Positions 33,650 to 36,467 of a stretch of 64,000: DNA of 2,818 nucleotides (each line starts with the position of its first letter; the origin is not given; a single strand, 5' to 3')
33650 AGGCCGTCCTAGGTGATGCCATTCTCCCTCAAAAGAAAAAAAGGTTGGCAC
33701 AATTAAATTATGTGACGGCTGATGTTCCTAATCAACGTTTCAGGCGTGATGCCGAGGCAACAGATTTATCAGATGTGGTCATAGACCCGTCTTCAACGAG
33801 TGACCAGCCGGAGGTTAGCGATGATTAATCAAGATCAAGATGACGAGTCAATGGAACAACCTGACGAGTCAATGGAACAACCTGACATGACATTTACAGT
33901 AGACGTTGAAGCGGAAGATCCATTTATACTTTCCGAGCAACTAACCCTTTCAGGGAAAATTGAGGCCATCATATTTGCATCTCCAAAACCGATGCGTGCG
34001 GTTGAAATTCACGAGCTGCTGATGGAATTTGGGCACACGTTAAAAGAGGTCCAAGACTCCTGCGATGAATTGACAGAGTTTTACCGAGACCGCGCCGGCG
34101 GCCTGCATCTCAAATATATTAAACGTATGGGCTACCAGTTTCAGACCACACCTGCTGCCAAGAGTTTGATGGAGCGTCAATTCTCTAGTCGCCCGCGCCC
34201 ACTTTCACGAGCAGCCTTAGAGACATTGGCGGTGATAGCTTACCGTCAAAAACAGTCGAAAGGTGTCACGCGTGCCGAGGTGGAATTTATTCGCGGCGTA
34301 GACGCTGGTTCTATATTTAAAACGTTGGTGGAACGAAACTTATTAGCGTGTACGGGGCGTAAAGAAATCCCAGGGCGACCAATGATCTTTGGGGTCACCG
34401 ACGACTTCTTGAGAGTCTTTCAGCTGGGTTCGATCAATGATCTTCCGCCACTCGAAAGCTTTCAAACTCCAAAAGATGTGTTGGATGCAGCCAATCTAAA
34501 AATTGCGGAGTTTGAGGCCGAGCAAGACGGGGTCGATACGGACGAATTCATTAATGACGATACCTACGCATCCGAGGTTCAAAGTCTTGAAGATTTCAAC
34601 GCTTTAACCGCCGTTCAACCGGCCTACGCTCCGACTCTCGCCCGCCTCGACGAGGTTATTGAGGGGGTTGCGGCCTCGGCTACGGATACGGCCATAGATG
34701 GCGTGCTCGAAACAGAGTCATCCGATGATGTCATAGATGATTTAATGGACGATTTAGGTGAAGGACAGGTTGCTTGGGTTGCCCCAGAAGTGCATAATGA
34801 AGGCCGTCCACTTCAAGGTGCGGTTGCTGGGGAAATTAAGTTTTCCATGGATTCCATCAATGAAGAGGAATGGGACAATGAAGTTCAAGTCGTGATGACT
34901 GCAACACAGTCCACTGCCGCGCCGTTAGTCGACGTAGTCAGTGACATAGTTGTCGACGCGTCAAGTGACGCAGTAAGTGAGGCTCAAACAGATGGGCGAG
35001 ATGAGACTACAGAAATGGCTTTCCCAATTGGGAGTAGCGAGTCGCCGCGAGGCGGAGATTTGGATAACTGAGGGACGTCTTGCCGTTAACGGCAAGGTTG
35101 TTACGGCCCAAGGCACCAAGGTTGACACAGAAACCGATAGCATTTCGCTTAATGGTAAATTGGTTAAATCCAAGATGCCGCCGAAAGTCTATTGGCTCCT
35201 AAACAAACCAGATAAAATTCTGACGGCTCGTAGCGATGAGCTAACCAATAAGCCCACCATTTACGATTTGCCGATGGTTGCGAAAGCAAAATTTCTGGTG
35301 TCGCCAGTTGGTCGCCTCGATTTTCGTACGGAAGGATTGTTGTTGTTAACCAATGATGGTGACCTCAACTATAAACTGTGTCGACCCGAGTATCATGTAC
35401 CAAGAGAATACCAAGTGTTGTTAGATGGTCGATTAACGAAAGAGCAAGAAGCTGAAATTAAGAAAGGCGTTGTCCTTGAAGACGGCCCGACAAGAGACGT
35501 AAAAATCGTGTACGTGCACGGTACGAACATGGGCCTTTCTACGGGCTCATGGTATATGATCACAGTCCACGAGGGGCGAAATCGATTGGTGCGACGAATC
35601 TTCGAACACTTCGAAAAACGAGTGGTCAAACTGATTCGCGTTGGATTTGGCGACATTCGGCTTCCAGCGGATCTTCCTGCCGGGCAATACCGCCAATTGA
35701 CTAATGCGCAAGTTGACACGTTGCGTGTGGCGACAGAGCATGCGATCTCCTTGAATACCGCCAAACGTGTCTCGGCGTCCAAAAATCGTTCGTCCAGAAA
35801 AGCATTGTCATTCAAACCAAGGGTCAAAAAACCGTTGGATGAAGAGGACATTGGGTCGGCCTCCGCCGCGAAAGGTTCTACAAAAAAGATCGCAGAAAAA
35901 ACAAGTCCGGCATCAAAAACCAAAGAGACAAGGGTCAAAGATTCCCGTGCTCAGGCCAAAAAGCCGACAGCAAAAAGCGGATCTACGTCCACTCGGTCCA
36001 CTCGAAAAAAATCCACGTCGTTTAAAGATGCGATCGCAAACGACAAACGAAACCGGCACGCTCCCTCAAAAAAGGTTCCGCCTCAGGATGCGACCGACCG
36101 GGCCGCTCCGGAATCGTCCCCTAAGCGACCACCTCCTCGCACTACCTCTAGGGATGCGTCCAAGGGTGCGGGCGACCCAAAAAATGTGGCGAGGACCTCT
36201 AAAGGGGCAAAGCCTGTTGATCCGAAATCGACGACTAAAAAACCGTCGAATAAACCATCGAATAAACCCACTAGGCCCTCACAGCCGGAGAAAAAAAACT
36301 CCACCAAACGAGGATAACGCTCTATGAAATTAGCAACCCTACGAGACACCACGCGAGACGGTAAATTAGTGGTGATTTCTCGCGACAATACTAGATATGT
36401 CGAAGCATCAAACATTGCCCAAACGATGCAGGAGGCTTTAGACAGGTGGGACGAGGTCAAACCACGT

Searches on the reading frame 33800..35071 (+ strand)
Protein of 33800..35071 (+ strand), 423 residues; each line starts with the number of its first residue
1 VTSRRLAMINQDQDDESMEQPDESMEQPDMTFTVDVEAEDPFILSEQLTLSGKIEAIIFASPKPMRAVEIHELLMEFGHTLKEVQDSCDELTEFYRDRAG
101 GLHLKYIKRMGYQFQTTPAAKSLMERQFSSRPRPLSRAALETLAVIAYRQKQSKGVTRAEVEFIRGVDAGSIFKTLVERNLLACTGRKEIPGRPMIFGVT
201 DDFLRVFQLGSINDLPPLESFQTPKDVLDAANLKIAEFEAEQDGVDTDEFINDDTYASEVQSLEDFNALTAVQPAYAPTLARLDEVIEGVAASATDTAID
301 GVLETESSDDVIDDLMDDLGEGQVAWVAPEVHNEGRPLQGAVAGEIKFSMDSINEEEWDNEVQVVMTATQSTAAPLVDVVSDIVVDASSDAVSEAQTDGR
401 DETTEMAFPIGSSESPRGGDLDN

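Call 56: search_protein_families(library=ncbifam, proteins=[window:33800-35071:+], max_evalue=1e-10)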
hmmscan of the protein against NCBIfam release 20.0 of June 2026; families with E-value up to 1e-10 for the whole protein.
window:33800-35071:+ (423 aa): 2 families
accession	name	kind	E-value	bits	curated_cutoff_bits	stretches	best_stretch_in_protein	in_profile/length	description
TIGR00281.1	TIGR00281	equivalog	1.3e-27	96.6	89.2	1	51-223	3-169/186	SMC-Scp complex subunit ScpB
NF001106.1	PRK00135.2-1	exception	1.7e-17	63.5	300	1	89-219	240-366/377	SMC-Scp complex subunit ScpB, long form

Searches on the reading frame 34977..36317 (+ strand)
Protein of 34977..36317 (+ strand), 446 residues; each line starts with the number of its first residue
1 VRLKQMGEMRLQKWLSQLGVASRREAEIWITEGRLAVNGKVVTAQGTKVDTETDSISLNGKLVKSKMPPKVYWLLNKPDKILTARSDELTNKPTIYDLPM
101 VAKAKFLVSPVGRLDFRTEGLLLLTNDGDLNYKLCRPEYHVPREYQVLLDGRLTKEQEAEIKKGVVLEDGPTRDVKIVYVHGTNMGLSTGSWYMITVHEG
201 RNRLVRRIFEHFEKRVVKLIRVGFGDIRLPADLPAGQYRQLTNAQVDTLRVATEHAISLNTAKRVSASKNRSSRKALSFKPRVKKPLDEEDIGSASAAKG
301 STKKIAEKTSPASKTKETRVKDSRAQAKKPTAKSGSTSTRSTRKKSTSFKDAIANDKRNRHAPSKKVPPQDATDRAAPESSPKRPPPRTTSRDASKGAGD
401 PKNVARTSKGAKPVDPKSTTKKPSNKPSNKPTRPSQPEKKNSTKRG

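Call 56: search_protein_families(library=ncbifam, proteins=[window:34977-36317:+], max_evalue=1e-10)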
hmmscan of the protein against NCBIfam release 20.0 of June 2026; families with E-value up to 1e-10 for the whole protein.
window:34977-36317:+ (446 aa): 5 families
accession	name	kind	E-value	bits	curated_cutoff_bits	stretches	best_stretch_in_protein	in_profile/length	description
NF007976.1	PRK10700.1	equivalog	1.8e-47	161.8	290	1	10-286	4-275/291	23S rRNA pseudouridine(2605) synthase RluB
TIGR00093.1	TIGR00093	subfamily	2.7e-41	141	109.3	1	76-242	1-160/161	pseudouridine synthase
NF007784.0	PRK10475.1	equivalog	2.2e-30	105.6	318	1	8-306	6-255/290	23S rRNA pseudouridine(2604) synthase RluF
NF008097.0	PRK10839.1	equivalog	6.3e-30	104.5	275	1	9-249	1-230/232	16S rRNA pseudouridine(516) synthase RsuA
NF008487.1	PRK11394.1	equivalog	7.2e-18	64.9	284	1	68-242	26-205/206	23S rRNA pseudouridine(2457) synthase RluE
